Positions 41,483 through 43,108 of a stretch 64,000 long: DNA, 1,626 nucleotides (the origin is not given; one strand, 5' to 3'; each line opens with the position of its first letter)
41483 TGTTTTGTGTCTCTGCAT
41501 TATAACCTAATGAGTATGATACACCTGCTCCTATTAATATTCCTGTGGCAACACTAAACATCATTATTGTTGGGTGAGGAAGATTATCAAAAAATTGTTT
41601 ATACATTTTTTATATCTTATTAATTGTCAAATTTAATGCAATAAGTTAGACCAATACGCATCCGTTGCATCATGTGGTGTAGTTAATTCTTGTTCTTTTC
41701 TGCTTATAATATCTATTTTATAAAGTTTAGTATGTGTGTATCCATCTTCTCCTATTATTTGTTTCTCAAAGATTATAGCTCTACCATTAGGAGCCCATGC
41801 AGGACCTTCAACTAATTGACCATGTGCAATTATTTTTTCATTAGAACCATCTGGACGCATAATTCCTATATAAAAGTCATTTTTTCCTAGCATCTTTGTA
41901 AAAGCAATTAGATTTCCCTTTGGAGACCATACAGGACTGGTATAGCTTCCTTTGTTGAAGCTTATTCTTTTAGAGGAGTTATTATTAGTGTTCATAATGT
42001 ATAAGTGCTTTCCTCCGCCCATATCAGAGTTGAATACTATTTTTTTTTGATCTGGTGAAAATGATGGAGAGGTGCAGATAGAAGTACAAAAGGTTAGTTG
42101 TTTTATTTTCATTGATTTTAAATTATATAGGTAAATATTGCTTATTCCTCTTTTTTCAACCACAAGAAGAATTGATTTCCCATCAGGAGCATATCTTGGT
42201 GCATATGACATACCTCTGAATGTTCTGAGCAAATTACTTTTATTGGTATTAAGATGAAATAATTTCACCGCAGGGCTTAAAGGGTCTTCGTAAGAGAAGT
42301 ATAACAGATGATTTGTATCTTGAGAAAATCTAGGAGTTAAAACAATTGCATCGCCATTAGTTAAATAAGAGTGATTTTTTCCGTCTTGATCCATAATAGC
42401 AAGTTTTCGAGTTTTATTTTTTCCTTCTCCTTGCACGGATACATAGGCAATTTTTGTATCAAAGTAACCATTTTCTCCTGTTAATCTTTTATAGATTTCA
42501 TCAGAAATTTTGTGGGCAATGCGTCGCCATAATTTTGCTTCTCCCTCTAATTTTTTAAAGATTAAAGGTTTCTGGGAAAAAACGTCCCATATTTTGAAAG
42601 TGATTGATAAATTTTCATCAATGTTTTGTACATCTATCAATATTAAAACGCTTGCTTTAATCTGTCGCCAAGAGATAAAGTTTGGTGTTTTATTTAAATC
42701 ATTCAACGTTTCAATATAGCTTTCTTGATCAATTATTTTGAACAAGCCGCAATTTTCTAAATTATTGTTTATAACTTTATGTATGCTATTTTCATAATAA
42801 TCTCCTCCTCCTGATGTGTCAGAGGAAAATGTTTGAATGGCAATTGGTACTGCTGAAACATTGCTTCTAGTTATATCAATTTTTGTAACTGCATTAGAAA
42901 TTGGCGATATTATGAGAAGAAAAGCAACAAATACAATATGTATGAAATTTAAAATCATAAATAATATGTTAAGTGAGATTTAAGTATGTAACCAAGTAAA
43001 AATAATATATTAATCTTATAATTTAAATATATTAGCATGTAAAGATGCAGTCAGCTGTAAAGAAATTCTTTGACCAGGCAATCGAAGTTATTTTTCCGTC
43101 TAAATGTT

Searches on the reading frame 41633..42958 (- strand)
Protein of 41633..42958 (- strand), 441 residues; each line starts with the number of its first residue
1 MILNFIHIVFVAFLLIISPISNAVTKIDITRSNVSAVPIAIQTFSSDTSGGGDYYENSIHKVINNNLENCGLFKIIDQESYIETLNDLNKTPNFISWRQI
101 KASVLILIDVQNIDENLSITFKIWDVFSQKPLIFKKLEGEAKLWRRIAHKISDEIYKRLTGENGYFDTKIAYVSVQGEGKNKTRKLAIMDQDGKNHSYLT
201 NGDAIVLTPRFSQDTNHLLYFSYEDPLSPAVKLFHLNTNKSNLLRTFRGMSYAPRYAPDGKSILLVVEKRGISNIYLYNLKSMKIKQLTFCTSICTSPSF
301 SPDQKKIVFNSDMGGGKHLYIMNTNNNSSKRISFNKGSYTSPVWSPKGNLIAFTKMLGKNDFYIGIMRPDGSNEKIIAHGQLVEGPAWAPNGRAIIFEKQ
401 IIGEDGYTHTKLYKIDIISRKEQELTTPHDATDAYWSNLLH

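Call 40: search_protein_families(library=pfam, proteins=[window:41633-42958:-], max_evalue=0.00001)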
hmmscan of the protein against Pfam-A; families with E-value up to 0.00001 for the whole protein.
window:41633-42958:- (441 aa): 3 families
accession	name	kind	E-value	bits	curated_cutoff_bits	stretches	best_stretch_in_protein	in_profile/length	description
PF04052.18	TolB_N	-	9.3e-23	80.8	22.4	1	26-131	2-105/106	TolB amino-terminal domain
PF07676.18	PD40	-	1.3e-20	73.2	20.9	0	292-321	8-38/38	WD40-like Beta Propeller Repeat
PF00930.27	DPPIV_N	-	3.4e-09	36.3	22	0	258-351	245-343/354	Dipeptidyl peptidase IV (DPP IV) N-terminal region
